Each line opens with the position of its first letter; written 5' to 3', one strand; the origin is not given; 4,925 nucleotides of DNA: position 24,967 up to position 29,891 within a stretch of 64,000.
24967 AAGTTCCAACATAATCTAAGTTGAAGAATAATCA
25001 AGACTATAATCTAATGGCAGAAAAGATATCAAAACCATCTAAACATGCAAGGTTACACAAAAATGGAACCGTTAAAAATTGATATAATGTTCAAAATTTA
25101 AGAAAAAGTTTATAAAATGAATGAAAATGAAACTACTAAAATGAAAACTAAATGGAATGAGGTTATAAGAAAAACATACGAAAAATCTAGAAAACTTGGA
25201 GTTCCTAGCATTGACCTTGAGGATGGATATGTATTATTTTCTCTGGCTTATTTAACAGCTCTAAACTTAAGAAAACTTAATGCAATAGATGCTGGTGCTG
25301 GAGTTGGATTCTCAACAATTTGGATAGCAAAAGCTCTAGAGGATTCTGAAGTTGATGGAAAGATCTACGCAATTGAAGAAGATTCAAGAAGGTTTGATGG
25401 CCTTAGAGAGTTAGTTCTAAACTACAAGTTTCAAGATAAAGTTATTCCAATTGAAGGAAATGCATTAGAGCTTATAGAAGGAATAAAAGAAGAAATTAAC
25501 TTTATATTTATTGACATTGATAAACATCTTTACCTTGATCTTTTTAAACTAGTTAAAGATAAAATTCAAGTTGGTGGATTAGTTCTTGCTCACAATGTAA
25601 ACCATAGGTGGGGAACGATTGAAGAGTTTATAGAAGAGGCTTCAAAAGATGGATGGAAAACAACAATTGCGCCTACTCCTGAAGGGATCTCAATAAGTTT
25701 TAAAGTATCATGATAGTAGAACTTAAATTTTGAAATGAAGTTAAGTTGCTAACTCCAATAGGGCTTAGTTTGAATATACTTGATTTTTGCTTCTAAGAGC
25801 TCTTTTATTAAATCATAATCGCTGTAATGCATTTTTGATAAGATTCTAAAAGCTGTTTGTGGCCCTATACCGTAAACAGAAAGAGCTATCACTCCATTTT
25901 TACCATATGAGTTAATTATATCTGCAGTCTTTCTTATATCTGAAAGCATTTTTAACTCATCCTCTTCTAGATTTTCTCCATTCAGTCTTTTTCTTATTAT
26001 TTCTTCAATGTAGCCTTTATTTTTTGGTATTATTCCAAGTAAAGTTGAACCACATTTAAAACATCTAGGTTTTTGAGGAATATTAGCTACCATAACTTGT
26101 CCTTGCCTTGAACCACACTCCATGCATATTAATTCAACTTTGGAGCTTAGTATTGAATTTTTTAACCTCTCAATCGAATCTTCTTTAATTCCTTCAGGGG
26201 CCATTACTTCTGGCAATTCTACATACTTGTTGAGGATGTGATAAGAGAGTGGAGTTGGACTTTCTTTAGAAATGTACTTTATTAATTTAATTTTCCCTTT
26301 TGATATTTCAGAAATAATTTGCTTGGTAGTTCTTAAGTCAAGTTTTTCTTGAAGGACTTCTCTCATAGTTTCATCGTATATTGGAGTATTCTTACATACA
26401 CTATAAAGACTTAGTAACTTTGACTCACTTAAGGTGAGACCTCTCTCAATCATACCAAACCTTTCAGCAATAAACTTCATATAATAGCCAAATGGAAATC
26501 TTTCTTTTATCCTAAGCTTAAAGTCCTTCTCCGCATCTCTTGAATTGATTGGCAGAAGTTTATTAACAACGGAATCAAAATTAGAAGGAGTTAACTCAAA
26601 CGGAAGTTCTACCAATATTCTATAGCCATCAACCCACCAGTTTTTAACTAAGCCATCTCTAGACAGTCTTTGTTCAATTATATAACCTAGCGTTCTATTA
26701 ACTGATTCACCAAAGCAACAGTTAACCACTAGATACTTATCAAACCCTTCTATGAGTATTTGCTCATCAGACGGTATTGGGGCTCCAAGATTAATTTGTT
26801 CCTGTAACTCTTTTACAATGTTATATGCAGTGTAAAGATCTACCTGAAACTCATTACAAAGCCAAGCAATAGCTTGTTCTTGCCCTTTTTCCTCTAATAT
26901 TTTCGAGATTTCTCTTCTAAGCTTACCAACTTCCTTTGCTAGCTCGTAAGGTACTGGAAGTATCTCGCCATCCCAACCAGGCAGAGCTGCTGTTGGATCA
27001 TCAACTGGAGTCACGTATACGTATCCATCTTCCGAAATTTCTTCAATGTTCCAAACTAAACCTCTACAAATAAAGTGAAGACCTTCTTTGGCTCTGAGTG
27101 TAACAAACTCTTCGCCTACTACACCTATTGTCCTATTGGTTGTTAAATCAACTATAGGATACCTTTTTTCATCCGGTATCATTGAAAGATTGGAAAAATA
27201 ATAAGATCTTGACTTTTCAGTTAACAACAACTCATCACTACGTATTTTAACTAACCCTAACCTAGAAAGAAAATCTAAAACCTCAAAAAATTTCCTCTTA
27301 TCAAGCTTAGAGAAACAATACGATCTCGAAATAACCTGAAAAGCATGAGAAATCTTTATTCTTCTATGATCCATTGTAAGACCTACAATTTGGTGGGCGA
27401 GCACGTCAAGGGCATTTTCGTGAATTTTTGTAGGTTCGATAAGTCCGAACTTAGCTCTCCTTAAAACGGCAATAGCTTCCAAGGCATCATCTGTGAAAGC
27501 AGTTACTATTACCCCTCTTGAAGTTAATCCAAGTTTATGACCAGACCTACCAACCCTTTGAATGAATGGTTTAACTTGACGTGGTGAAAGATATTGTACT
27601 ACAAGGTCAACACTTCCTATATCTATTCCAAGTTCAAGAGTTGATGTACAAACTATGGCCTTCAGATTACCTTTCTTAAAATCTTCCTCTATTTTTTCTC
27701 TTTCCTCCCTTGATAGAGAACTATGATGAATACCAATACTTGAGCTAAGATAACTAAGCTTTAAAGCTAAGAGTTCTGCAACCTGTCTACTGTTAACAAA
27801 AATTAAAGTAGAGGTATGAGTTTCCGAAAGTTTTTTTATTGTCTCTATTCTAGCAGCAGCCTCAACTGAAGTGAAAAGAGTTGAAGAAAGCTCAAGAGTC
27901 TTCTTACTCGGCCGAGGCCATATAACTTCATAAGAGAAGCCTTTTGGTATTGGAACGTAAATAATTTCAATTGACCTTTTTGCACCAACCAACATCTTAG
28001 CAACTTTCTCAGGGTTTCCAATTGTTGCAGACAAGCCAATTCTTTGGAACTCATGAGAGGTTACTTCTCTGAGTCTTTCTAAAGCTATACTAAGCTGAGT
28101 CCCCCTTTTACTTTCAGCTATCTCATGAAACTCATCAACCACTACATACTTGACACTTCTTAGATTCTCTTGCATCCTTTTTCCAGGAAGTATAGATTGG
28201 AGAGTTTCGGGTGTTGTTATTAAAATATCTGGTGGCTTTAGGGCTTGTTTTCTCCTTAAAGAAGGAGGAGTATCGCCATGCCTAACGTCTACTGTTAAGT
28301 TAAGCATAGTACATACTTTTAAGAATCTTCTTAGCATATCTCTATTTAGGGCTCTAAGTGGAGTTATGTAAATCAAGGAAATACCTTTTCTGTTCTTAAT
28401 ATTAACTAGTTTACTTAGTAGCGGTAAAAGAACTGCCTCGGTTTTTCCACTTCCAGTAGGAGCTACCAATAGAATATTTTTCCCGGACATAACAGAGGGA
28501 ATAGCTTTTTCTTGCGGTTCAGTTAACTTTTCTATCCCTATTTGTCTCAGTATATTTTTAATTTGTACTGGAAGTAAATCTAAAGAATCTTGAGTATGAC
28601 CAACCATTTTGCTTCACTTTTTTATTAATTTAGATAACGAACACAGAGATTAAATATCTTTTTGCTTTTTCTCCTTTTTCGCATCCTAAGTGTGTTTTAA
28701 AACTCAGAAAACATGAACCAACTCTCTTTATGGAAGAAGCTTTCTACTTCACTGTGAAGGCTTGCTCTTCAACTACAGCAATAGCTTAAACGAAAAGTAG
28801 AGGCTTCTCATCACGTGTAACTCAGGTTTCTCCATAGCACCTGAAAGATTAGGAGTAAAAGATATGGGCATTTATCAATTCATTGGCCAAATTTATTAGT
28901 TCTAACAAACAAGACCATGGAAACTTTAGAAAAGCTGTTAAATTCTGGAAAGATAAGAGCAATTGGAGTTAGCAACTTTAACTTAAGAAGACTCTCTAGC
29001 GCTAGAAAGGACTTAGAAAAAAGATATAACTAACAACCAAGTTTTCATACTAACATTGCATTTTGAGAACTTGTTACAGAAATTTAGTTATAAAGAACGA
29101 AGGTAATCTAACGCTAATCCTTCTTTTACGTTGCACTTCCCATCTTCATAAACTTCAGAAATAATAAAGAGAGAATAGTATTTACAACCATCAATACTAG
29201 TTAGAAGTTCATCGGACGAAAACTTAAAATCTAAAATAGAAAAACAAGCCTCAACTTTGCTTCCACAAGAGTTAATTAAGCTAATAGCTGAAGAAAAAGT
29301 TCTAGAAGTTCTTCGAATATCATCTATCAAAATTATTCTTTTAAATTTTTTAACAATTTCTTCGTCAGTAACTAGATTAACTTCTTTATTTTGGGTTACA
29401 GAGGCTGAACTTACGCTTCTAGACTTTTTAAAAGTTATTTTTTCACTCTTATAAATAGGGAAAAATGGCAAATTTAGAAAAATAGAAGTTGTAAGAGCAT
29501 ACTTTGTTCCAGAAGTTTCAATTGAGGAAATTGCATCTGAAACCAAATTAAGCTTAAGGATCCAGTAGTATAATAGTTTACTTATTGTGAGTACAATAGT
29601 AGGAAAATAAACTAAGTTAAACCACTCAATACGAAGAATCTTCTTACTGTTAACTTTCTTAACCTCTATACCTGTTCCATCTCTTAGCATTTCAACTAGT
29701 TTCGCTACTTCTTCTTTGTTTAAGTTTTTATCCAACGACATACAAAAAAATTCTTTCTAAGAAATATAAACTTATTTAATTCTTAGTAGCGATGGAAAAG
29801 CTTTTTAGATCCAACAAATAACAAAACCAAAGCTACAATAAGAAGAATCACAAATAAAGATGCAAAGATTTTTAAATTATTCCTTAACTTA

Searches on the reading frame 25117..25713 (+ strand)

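Call 78: search_protein_families(library=pfam, proteins=[window:25117-25713:+], max_evalue=0.001)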
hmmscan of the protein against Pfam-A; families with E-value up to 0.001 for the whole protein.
window:25117-25713:+ (198 aa): 2 families
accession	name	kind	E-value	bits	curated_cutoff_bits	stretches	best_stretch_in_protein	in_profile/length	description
PF01596.23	Methyltransf_3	-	4.7e-10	39.5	22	1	53-162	46-156/204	O-methyltransferase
PF13578.12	Methyltransf_24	-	5e-10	40.6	26.3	1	59-161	3-105/105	Methyltransferase domain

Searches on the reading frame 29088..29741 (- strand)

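Call 65: search_protein_families(library=pfam, proteins=[window:29088-29741:-], max_evalue=0.001)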
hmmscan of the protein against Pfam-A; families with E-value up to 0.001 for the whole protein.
window:29088-29741:- (217 aa): 1 family
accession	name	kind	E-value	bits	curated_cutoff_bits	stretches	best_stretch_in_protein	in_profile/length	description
PF00156.33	Pribosyltran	-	2.6e-05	24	26.3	1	61-167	23-122/158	Phosphoribosyl transferase domain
